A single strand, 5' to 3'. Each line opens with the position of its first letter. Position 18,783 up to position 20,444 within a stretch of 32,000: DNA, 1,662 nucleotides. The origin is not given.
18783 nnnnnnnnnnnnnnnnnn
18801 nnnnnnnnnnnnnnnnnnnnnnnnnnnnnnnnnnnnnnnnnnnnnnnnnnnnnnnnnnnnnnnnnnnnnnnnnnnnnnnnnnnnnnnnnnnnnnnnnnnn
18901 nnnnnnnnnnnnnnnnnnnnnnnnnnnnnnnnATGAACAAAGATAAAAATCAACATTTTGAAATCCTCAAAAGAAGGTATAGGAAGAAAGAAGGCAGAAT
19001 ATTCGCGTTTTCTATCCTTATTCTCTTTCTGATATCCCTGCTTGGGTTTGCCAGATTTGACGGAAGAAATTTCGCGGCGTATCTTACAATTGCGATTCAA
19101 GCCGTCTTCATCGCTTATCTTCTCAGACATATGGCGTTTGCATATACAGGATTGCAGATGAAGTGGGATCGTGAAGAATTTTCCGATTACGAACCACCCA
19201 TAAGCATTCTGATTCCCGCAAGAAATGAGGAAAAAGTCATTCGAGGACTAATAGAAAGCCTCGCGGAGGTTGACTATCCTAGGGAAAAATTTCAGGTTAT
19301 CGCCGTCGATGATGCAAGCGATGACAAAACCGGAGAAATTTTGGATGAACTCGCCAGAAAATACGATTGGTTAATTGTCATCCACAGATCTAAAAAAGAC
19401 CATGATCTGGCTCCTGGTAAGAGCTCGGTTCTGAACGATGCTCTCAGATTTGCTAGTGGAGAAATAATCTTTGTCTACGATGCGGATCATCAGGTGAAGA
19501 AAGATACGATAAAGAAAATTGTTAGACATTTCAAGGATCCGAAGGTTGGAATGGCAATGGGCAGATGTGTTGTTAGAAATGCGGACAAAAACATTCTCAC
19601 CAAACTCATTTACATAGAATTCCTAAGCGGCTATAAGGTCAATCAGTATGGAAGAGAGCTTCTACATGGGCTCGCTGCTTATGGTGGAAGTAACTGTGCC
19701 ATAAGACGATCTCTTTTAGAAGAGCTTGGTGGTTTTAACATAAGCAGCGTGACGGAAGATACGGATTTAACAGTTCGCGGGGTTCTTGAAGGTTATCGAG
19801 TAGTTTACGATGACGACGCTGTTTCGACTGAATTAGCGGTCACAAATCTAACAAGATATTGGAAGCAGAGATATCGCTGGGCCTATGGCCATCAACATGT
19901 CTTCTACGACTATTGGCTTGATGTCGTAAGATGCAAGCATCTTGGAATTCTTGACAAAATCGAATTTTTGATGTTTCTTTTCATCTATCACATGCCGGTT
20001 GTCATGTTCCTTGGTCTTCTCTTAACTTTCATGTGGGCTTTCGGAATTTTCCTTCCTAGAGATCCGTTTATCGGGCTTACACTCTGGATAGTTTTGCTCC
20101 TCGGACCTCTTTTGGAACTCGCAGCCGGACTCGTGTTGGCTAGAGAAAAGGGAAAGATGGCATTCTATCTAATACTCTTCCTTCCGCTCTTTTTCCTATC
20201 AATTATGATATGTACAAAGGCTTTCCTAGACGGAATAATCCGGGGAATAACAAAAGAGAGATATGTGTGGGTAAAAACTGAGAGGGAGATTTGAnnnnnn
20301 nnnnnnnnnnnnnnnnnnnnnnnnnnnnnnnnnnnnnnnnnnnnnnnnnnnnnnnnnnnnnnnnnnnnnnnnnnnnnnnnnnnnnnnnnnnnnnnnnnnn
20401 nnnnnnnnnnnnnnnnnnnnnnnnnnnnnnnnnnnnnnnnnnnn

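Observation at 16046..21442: Glycan locus coupling a processive GT2 synthase to an archaeosortase-like gene and a PIG-L deacetylase: a possible amine-bearing glycan or glycolipid acceptor for protein anchoring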

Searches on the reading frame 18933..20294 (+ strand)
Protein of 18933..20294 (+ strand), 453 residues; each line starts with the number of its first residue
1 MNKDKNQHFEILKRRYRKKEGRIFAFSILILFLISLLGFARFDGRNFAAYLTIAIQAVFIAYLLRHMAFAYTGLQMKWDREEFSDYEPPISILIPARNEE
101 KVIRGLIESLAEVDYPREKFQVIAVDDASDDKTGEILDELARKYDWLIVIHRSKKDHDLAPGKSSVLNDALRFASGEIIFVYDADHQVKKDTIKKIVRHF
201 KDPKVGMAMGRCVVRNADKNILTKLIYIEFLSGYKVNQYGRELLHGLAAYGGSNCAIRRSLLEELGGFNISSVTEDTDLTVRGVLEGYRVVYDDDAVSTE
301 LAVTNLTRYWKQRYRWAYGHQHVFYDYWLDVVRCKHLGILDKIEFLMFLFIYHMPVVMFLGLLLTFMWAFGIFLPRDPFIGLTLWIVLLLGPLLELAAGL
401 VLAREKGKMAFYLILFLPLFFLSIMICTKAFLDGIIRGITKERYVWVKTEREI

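Call 3: search_protein_families(library=pfam, proteins=[window:18933-20294:+], max_evalue=0.01)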
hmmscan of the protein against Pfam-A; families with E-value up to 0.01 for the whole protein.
window:18933-20294:+ (453 aa): 5 families
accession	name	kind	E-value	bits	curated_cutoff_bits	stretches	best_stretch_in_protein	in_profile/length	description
PF00535.33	Glycos_transf_2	-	4.7e-30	105.2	23.3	1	91-266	1-168/168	Glycosyl transferase family 2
PF13641.12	Glyco_tranf_2_3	-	4.4e-28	99.3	27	1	88-319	1-230/230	Glycosyltransferase like family 2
PF13632.12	Glyco_trans_2_3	-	1.2e-26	94.2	27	1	178-388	1-192/198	Glycosyl transferase family group 2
PF13506.12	Glyco_transf_21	-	1.5e-14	54.3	21.7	1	163-317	18-173/174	Glycosyl transferase family 21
PF10111.15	Glyco_tranf_2_2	-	1.9e-06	28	27.3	1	91-282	1-198/276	Glycosyltransferase like family 2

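Call 4: search_protein_families(library=ncbifam, proteins=[window:18933-20294:+], max_evalue=0.01)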
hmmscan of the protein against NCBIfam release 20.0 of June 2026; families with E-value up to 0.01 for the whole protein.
window:18933-20294:+ (453 aa): 27 families (the best 25 are shown)
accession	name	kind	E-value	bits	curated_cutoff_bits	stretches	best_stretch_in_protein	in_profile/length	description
TIGR03937.1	PgaC_IcaA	equivalog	8.2e-42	143.6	422.3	1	79-448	36-403/407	poly-beta-1,6-N-acetyl-D-glucosamine synthase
TIGR03030.1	CelA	equivalog_domain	2.1e-29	102.1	699.1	1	80-366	123-423/714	UDP-forming cellulose synthase catalytic subunit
TIGR03111.1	glyc2_xrt_Gpos1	hypoth_equivalog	2.4e-26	92.5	363.95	1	69-442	30-411/439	TIGR03111 family XrtG-associated glycosyltransferase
TIGR03965.1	mycofact_glyco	equivalog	8.7e-26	90.8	280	1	86-319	72-299/467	mycofactocin biosynthesis glycosyltransferase MftF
TIGR04242.1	nodulat_NodC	equivalog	4.5e-23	81.8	550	1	78-318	38-282/395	chitooligosaccharide synthase NodC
NF008558.0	PRK11498.1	equivalog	1.4e-22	79.4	992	1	87-375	272-558/872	UDP-forming cellulose synthase catalytic subunit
NF053846.1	glyco_with_XrtP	equivalog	2.8e-22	79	520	1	47-366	4-340/440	XrtP-associated glycosyltransferase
NF041875.1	EPS_EpsD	equivalog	4.8e-19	68.9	370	1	90-322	1-227/325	exopolysaccharide biosynthesis glycosyltransferase EpsD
TIGR03469.1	HpnB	hypoth_equivalog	1.3e-18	67.2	379.25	1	54-270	7-231/386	hopene-associated glycosyltransferase HpnB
TIGR03472.1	HpnI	equivalog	7.4e-18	64.5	310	1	51-317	7-269/373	bacteriohopanetetrol glucosamine biosynthesis glycosyltransferase HpnI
TIGR04283.1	glyco_like_mftF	equivalog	1.7e-14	53.9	182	1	90-282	1-168/221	TIGR04283 family arsenosugar biosynthesis glycosyltransferase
NF041865.1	EpsU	equivalog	5.1e-13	48.8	700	1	90-325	41-270/394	exopolysaccharide biosynthesis GT2 family glycosyltransferase EpsU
NF047683.1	TeichurnBiosyTuaG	equivalog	9.3e-10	38.6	400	1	86-226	4-137/252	teichuronic acid biosynthesis protein TuaG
NF038299.1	EPS_HpsN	equivalog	1.4e-09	37.4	425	1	89-301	2-221/317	hormogonium polysaccharide biosynthesis glycosyltransferase HpsN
NF050050.1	ProtGlycPglI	equivalog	5.4e-09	35.9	500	1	88-217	2-124/306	GalNAc(5)-diNAcBac-PP-undecaprenol beta-1,3-glucosyltransferase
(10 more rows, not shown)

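Call 14: search_solved_structures(query=window:18933-20294:+, max_evalue=0.001, show_alignments=1)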
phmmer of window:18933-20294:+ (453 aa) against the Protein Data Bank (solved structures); distinct sequences matched with E-value up to 0.001: 21.
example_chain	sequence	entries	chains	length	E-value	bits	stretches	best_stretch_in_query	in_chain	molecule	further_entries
6yv7_A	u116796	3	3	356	4e-25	91.8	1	52-313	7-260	Glycosyl transferase, family 2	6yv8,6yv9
6yv7_B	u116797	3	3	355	4.1e-25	91.8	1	52-313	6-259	Glycosyl transferase, family 2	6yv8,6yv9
9b8v_E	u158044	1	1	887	2.3e-17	66.2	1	88-375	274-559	Cellulose synthase catalytic subunit [UDP-forming]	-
9fmv_A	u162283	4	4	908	2.8e-17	66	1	88-375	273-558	Cellulose synthase catalytic subunit [UDP-forming]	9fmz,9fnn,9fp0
7lby_A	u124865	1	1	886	3e-17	65.9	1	88-375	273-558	Cellulose synthase catalytic subunit [UDP-forming]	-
5ej1_A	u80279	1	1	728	2.2e-13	53.2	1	83-372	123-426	Putative cellulose synthase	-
4hg6_A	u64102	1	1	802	2.7e-13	52.9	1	83-372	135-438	Cellulose Synthase Subunit A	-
4p00_A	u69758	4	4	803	2.7e-13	52.9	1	83-372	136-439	Cellulose Synthase A subunit | Cellulose Synthase subunit A | Putative cellulose synthase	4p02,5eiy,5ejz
5tze_C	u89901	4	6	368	1.1e-12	50.8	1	90-197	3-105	Glycosyl transferase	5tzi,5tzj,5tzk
5tz8_A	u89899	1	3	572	2.5e-12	49.7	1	90-197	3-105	Glycosyl transferase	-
6p61_A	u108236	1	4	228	1.7e-08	37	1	87-195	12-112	Glycosyltransferase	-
8snc_A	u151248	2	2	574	2.1e-08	36.7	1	128-424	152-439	Hyaluronan synthase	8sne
7sp7_A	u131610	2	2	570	2.1e-08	36.7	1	128-424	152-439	Hyaluronan synthase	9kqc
26qs_A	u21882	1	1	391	3.9e-08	35.8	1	59-309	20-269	Ceramide glucosyltransferase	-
26qf_A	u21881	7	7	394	4e-08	35.8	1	59-309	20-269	Ceramide glucosyltransferase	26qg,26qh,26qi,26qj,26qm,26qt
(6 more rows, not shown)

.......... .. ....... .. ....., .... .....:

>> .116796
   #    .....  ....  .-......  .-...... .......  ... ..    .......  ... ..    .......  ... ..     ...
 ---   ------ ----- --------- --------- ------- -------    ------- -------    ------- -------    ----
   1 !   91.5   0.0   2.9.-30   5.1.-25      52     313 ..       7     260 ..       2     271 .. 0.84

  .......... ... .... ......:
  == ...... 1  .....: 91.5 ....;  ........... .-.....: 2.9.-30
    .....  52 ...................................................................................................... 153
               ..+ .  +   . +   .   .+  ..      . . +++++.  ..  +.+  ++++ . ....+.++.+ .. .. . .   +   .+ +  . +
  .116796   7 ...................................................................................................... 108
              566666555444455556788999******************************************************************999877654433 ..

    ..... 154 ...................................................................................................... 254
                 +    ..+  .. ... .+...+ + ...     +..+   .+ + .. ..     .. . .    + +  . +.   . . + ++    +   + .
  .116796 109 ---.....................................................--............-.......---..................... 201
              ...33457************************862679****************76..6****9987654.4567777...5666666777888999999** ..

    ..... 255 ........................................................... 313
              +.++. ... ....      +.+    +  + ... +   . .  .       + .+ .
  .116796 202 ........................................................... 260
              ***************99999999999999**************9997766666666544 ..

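Call 49: find_homologous_proteins(query=window:18933-20294:+, max_evalue=1e-60)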
Query window:18933-20294:+ (453 aa): 567 proteins with E <= 1e-60 among 8000 candidates; the best 120 are listed.
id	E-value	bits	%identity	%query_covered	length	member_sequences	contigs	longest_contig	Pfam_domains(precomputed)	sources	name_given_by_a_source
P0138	0.0e+0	1025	100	100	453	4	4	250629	PF13632.13,PF10111.15,PF13506.14,PF13641.13,PF00535.33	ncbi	ncbi:MAG: glycosyltransferase [Candidatus Hadarchaeales archaeon]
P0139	9.2e-275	930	88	100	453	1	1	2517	PF13632.13,PF10111.15,PF13506.14,PF13641.13,PF00535.33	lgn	-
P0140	9.5e-256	867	85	92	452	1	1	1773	PF13632.13,PF10111.15,PF13506.14,PF13641.13,PF00535.33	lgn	-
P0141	8.9e-149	514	49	99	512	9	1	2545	PF13632.13,PF10111.15,PF13506.14,PF13641.13,PF00535.33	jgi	-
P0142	4.7e-142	492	51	94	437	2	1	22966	PF13632.13,PF10111.15,PF13506.14,PF13641.13,PF00535.33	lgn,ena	-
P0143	7.5e-140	485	51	89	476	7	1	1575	PF13632.13,PF10111.15,PF13506.14,PF13641.13,PF00535.33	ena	-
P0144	2.9e-138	480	49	98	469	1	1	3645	PF13632.13,PF13506.14,PF13641.13,PF00535.33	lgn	-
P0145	3.9e-119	417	47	87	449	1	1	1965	PF13632.13,PF13506.14,PF13641.13,PF00535.33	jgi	jgi:cellulose synthase/poly-beta-1,6-N-acetylglucosamine synthase-like glycosyltransferase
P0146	5.4e-117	410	47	89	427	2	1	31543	PF13632.13,PF13506.14,PF13641.13,PF00535.33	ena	-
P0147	3.3e-116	407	46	89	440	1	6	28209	PF13632.13,PF13506.14,PF13641.13,PF00535.33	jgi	jgi:cellulose synthase/poly-beta-1,6-N-acetylglucosamine synthase-like glycosyltransferase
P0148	2.2e-115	404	47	89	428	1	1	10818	PF13632.13,PF13506.14,PF13641.13,PF00535.33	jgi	jgi:cellulose synthase/poly-beta-1,6-N-acetylglucosamine synthase-like glycosyltransferase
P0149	1.8e-114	401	45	93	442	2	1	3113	PF13632.13,PF13506.14,PF13641.13,PF00535.33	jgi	jgi:cellulose synthase/poly-beta-1,6-N-acetylglucosamine synthase-like glycosyltransferase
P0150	7.8e-113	396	47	89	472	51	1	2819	PF13632.13,PF13506.14,PF13641.13,PF00535.33,PF13704.14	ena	-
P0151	9.0e-113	396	46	86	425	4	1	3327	PF13632.13,PF13506.14,PF13641.13,PF00535.33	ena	-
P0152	9.8e-113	396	44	96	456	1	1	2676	PF13632.13,PF13506.14,PF13641.13,PF00535.33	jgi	jgi:cellulose synthase/poly-beta-1,6-N-acetylglucosamine synthase-like glycosyltransferase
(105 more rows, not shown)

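Call 50: find_encoding_contigs(protein=P0142, flank=10000, max_places=1)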
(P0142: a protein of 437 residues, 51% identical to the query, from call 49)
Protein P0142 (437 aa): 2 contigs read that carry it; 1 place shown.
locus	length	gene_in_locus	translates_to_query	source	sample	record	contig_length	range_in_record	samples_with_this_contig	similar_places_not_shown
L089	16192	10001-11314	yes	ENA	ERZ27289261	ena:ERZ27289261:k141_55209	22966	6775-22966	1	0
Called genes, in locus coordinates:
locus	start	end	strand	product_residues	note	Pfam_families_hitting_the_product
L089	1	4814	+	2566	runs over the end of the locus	PF13620:CarboxypepD_reg (faint), PF01839:FG-GAP (faint), PF13517:FG-GAP_3 (weak), PF01935:DUF87 (weak), PF05872:HerA_C (weak)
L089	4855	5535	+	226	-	PF05531:NPV_P10 (faint), PF07889:DUF1664 (faint), PF23991:DUF7310 (faint)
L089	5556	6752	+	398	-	PF02350:Epimerase_2, PF13579:Glyco_trans_4_4 (faint)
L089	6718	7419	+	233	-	PF00702:Hydrolase, PF12710:HAD (weak), PF13419:HAD_2, PF13242:Hydrolase_like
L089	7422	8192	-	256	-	PF00142:Fer4_NifH (faint), PF01656:CbiA, PF06564:CBP_BcsQ (faint), PF10609:ParA (weak), PF13614:AAA_31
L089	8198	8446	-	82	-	-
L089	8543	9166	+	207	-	-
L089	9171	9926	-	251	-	PF02374:ArsA_ATPase (faint), PF10609:ParA, PF13614:AAA_31, PF01656:CbiA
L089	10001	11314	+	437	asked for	PF13506:Glyco_transf_21, PF10111:Glyco_tranf_2_2, PF13641:Glyco_tranf_2_3, PF00535:Glycos_transf_2, PF13632:Glyco_trans_2_3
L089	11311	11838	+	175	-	PF09721:Exosortase_EpsH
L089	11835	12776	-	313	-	PF21360:PylC-like_N (weak), PF02655:ATP-grasp_3, PF15632:ATPgrasp_Ter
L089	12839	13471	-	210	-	PF02585:PIG-L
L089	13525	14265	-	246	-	-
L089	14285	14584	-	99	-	-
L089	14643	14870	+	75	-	-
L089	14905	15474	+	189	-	PF10046:BLOC1_2 (faint)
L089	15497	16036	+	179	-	PF02002:TFIIE_alpha, PF08221:HTH_9 (faint)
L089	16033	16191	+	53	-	?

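Call 51: find_encoding_contigs(protein=P0146, flank=10000, max_places=1)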
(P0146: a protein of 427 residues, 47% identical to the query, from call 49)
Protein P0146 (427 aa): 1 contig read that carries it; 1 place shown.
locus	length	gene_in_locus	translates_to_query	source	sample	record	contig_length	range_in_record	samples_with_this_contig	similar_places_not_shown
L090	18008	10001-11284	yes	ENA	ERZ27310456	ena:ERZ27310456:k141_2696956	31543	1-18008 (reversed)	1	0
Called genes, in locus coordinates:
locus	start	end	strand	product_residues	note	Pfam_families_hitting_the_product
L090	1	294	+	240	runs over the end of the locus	PF00106:adh_short, PF08659:KR (weak), PF13561:adh_short_C2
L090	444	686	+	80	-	-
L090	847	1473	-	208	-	PF01872:RibD_C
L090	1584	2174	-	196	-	PF01872:RibD_C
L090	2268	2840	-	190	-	-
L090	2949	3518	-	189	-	PF09990:DUF2231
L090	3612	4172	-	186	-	PF01872:RibD_C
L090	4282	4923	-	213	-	-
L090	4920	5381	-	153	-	PF00903:Glyoxalase, PF13669:Glyoxalase_4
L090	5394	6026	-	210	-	PF11361:DUF3159 (weak)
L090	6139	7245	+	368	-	-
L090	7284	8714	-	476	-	PF05762:VWA_CoxE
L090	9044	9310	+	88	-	-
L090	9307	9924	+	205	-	-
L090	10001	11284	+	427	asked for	PF13506:Glyco_transf_21, PF00535:Glycos_transf_2, PF13641:Glyco_tranf_2_3, PF13632:Glyco_trans_2_3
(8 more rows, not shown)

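Call 52: find_encoding_contigs(protein=P0147, flank=10000, max_places=1)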
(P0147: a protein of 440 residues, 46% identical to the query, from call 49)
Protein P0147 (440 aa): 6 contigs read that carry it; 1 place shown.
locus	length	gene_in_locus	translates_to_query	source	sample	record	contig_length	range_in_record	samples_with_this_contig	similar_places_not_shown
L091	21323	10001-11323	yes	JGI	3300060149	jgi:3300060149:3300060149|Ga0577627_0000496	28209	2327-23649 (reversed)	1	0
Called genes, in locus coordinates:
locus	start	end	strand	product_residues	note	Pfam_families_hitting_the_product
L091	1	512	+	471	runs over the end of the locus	-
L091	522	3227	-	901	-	PF25788:Ig_Rha78A_N (faint)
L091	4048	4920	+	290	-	PF02643:DUF192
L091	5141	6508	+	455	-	PF02518:HATPase_c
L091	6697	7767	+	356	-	-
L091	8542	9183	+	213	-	-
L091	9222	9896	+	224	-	PF02585:PIG-L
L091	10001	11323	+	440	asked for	PF13506:Glyco_transf_21, PF00535:Glycos_transf_2, PF13641:Glyco_tranf_2_3, PF13632:Glyco_trans_2_3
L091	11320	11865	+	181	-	PF09721:Exosortase_EpsH (weak)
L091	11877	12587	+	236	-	-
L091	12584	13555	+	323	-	PF21360:PylC-like_N (weak), PF02655:ATP-grasp_3, PF15632:ATPgrasp_Ter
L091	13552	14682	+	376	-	PF02350:Epimerase_2, PF13579:Glyco_trans_4_4 (weak)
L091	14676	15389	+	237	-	PF00702:Hydrolase, PF12710:HAD (weak), PF13419:HAD_2, PF13242:Hydrolase_like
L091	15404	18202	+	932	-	PF20176:DUF6541 (weak)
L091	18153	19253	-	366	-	-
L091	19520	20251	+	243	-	PF00072:Response_reg (weak), PF00196:GerE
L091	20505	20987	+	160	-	-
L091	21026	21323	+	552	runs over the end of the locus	PF07495:Y_Y_Y (faint), PF19077:Big_13 (weak)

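Call 54: search_protein_families(library=ncbifam, proteins=[L091:8542-9183:+, L089:13525-14265:-], max_evalue=10)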
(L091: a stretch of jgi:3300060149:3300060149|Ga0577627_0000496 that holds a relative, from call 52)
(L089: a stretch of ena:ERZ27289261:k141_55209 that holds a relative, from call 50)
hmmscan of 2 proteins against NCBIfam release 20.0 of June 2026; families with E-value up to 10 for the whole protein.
L091:8542-9183:+ (213 aa): 2 families
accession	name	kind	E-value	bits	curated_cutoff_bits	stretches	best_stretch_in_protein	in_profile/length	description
NF040603.2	choice_anch_P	subfamily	6e-30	104.6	27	1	2-166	16-183/185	choice-of-anchor P family protein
NF038278.1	strep_PBP2B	exception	0.041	12.3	975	1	21-83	568-629/678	penicillin-binding protein PBP2B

L089:13525-14265:- (246 aa): 0 families

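Call 76: predict_structure(alignment_id=A4)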
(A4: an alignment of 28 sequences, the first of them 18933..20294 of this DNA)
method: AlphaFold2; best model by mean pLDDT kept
length: 453 residues; sequences in the alignment: 28
mean_pLDDT: 87.6   pTM: 0.87
mean pLDDT of the five models: 87.6, 86.5, 85.9, 84.2, 84.1
residues with pLDDT >= 90: 264; 70-90: 156; 50-70: 22; < 50: 11
segments of 3 or more residues with pLDDT < 50: 1-10
pLDDT, mean of each block of 10 residues (from residue 1): 38 70 83 77 78 89 91 74 84 96 96 96 97 98 98 94 93 97 93 94 93 93 94 88 82 82 93 87 92 91 94 90 91 94 93 90 86 74 81 89 88 91 93 86 75 75
secondary structure, 60 per line:
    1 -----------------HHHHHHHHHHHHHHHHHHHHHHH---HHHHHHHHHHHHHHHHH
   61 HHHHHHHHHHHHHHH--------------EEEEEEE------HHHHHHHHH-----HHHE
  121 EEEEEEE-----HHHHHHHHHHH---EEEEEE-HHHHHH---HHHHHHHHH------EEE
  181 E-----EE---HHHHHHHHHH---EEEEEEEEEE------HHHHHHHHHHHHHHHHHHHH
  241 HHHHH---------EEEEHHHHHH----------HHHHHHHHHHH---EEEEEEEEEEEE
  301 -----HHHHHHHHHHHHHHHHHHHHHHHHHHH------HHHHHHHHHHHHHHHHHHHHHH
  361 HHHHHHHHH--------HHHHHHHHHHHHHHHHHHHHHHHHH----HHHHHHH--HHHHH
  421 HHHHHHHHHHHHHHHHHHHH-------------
elements in order: H18-40 H44-75 E90-96 H103-111 E120-127 H133-143 E147-152 H154-159 H163-171 E178-181 H192-201 E205-214 H221-245 E255-258 H259-264 H275-285 E289-300 H306-332 H339-369 H378-402 H407-413 H416-440
